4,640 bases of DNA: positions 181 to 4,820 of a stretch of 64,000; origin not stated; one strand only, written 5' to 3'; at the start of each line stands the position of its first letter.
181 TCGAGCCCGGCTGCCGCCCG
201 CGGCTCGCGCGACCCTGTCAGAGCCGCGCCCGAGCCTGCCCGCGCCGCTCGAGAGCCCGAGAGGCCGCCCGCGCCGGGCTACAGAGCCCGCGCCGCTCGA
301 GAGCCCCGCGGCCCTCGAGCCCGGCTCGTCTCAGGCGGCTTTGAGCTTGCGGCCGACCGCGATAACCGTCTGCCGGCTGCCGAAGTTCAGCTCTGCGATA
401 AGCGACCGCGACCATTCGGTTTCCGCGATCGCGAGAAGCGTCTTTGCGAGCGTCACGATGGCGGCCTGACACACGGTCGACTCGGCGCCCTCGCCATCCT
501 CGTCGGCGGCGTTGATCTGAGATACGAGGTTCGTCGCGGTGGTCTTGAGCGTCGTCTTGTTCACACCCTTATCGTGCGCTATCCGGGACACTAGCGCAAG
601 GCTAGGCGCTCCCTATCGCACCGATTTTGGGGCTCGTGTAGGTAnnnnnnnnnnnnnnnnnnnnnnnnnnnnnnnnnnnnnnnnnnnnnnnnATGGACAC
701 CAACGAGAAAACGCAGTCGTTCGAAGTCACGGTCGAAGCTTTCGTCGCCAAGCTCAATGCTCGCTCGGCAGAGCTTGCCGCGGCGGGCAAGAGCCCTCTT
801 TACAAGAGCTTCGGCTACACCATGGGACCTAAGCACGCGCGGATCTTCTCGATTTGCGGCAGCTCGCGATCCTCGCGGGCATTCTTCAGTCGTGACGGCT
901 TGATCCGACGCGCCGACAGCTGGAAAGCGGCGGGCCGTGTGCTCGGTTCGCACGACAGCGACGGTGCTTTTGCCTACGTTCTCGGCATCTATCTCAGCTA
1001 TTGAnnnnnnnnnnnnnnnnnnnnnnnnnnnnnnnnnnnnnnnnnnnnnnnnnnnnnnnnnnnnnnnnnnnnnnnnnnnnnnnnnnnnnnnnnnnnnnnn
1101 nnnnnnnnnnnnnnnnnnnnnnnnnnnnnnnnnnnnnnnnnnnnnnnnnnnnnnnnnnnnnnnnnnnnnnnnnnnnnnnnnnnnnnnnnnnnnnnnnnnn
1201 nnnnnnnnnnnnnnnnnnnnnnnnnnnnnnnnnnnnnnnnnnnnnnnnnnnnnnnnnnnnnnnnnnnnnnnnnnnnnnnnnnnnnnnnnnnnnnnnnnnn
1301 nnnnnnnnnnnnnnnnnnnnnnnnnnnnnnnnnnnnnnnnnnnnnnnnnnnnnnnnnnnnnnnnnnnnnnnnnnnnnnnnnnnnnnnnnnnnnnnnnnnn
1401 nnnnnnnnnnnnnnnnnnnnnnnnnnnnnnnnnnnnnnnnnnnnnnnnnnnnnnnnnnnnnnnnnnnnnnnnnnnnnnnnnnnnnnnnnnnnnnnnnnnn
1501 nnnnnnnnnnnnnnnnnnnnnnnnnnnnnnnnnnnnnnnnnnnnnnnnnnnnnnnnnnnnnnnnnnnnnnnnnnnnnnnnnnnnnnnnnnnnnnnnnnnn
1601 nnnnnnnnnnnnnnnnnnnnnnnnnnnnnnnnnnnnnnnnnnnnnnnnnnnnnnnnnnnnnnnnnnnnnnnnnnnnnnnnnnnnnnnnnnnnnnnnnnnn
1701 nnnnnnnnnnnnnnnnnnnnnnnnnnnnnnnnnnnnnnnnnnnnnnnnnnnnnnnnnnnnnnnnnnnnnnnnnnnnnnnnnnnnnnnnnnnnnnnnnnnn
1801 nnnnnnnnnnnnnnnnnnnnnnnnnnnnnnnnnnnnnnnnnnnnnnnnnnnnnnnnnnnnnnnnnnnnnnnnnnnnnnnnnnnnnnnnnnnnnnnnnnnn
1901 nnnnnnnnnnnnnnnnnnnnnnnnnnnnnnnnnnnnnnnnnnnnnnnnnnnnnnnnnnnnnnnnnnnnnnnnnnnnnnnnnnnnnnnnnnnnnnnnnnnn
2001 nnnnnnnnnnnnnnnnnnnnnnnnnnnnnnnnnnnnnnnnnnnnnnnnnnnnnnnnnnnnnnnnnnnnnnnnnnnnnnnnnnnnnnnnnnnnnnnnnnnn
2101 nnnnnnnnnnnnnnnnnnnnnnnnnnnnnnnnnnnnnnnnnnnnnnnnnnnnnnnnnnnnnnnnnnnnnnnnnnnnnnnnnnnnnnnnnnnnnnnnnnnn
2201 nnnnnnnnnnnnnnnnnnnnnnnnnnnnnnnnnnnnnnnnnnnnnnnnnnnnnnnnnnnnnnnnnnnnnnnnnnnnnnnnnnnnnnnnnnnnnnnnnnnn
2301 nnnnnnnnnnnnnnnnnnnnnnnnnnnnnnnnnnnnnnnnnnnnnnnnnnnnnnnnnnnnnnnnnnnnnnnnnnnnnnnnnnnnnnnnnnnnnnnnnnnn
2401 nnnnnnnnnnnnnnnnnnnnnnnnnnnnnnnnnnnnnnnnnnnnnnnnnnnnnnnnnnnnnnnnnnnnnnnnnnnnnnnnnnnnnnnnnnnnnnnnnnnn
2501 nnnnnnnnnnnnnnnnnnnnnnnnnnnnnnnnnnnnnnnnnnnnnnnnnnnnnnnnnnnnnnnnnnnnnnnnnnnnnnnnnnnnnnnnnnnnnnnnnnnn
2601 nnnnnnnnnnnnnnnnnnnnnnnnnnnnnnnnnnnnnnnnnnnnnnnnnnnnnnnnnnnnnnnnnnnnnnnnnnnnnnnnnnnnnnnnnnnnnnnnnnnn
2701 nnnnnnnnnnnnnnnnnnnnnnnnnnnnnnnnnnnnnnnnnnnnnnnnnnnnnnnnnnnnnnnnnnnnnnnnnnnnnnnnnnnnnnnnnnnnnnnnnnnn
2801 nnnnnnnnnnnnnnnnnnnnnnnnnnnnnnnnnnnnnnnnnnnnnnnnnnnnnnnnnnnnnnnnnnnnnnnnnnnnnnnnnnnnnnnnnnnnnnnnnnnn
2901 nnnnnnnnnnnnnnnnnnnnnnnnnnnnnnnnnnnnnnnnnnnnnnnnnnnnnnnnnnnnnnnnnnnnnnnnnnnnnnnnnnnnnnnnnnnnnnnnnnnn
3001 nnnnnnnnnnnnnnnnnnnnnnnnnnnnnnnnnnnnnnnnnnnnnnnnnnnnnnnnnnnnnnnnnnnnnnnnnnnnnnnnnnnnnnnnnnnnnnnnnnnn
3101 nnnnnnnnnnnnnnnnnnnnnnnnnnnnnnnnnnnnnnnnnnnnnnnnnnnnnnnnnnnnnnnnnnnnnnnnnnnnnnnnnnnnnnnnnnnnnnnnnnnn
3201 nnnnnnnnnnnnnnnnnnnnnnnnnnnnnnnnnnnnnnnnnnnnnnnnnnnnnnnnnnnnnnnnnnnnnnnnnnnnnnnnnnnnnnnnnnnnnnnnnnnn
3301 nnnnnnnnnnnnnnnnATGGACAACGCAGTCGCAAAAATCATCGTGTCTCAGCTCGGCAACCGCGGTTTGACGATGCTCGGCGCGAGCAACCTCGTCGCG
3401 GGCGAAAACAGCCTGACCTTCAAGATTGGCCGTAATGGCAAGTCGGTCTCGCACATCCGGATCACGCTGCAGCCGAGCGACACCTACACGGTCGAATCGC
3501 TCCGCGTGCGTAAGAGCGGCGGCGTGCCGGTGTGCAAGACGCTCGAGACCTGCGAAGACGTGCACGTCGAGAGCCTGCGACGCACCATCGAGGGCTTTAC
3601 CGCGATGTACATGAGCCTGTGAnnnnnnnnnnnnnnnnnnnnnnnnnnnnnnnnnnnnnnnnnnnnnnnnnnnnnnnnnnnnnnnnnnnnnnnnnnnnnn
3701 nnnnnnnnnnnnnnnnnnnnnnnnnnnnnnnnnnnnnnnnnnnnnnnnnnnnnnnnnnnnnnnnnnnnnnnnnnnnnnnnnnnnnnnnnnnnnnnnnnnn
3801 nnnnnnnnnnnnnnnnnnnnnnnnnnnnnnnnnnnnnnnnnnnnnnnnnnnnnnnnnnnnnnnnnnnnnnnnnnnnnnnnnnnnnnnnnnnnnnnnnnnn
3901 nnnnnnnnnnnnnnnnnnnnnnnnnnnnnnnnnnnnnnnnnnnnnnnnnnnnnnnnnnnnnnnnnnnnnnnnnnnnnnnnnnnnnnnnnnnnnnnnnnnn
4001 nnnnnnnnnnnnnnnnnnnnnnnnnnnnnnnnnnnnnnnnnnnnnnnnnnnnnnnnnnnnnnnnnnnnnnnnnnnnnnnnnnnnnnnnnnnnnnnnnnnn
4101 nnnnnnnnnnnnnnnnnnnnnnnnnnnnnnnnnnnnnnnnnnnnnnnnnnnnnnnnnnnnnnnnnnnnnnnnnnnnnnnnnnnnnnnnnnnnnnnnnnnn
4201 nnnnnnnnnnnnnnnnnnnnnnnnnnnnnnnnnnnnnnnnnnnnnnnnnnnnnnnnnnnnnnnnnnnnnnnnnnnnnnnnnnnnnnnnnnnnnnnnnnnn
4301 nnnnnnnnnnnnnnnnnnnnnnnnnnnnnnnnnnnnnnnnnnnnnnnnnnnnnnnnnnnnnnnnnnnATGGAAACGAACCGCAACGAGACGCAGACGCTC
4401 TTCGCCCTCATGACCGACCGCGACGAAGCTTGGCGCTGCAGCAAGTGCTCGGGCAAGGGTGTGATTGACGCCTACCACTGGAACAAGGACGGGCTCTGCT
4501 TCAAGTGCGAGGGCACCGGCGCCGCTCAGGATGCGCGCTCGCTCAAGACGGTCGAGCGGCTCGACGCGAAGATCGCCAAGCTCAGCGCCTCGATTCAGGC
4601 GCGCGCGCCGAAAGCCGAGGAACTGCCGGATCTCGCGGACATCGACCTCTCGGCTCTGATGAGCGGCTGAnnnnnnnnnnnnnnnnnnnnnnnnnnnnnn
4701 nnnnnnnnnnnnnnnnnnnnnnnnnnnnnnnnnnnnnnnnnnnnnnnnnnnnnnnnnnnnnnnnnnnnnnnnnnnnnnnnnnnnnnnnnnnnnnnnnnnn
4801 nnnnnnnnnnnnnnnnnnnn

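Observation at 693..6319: Leaderless design: start codons sit 6-7 nt after the Box A -10 hexamer, with a conserved (A/G)TGGA(C/A) start context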

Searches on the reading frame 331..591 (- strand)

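Call 9: search_protein_families(library=pfam, proteins=[window:331-591:-], max_evalue=0.01)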
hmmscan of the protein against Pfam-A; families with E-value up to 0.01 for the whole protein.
window:331-591:- (86 aa): 0 families

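Call 63: search_protein_families(library=pfam, proteins=[window:331-564:-], max_evalue=0.05)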
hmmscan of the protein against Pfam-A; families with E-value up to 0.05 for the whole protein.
window:331-564:- (77 aa): 1 family
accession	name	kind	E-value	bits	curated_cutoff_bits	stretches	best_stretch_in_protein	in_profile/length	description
PF22394.2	AfAlkA-like_TBP-like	-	0.044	13.9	26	0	27-74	30-76/84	AfAlkA-like, TATA-box binding protein-like domain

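Call 64: search_protein_families(library=phrogs, proteins=[window:331-564:-], max_evalue=0.01)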
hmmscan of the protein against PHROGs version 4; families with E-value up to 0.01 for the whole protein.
window:331-564:- (77 aa): 0 families

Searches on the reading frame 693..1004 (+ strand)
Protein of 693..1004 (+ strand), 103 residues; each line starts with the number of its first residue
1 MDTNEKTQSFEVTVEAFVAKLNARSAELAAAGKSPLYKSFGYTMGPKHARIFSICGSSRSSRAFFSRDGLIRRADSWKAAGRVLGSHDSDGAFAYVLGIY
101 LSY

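Call 63: search_protein_families(library=pfam, proteins=[window:693-1004:+], max_evalue=0.05)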
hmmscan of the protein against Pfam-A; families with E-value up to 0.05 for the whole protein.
window:693-1004:+ (103 aa): 0 families

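Call 64: search_protein_families(library=phrogs, proteins=[window:693-1004:+], max_evalue=0.01)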
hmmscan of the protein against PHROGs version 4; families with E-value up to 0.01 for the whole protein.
window:693-1004:+ (103 aa): 1 family
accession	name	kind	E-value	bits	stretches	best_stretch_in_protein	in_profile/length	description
phrog_5014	-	unknown function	0.0011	20.2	1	9-80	3-83/110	-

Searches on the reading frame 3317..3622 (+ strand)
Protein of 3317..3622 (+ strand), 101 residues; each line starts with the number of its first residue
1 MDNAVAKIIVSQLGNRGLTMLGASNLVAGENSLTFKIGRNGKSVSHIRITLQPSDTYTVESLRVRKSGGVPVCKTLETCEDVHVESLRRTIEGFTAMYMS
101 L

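Call 63: search_protein_families(library=pfam, proteins=[window:3317-3622:+], max_evalue=0.05)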
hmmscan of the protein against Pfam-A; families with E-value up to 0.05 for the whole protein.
window:3317-3622:+ (101 aa): 0 families

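Call 64: search_protein_families(library=phrogs, proteins=[window:3317-3622:+], max_evalue=0.01)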
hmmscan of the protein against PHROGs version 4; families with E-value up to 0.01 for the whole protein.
window:3317-3622:+ (101 aa): 1 family
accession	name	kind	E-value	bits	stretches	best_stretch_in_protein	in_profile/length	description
phrog_9437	-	unknown function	7.3e-17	62.8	1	5-101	3-98/98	-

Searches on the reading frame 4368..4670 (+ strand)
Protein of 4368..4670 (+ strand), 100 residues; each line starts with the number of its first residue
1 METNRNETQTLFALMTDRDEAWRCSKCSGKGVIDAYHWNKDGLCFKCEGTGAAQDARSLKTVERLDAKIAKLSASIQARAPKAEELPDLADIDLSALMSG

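Call 63: search_protein_families(library=pfam, proteins=[window:4368-4670:+], max_evalue=0.05)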
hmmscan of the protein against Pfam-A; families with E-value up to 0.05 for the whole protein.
window:4368-4670:+ (100 aa): 4 families
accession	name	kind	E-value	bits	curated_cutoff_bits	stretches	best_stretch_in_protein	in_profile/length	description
PF00684.25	DnaJ_CXXCXGXG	-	0.0032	18.1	32.7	1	24-58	1-32/65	DnaJ central domain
PF15777.11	Anti-TRAP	-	0.0067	16.8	32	0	19-33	28-42/59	Tryptophan RNA-binding attenuator protein inhibitory protein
PF25436.1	BSD2_CRD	-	0.015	15.9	27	0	17-39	9-31/69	BSD2 cysteine rich domain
PF20833.2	RNase_E_G_Thio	-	0.017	15.7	26.8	0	44-59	2-17/86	RNase E/G, Thioredoxin-like domain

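Call 64: search_protein_families(library=phrogs, proteins=[window:4368-4670:+], max_evalue=0.01)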
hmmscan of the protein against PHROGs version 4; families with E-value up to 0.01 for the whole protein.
window:4368-4670:+ (100 aa): 13 families
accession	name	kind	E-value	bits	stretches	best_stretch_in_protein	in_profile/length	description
phrog_4095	-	unknown function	1e-05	26.3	1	23-70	36-84/234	-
phrog_9961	-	unknown function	4.3e-05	25.1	1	22-63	8-49/99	-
phrog_32167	-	unknown function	6e-05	23.9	1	20-78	153-210/285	-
phrog_37598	-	unknown function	9.1e-05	23.3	1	21-69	55-103/163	-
phrog_4046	-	unknown function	0.00025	21.6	1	23-72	51-104/301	-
phrog_19532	-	DNA, RNA and nucleotide metabolism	0.00075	20.1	1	17-52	260-294/301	DNA binding protein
phrog_127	-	transcription regulation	0.00095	19.9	1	23-58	150-177/253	anti-termination protein Q-like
phrog_8027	-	unknown function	0.00096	20.3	1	21-79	5-66/153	-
phrog_3931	-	unknown function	0.0026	18.8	1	17-54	25-57/59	-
phrog_6060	-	transcription regulation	0.0044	17.9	0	21-35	37-51/61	anti-termination protein Q-like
phrog_22300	-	unknown function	0.0057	17.8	1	21-52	78-107/110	-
phrog_5085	-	unknown function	0.0076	17.7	1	19-85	14-76/106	-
phrog_8897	-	unknown function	0.0098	17.3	0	14-54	76-116/119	-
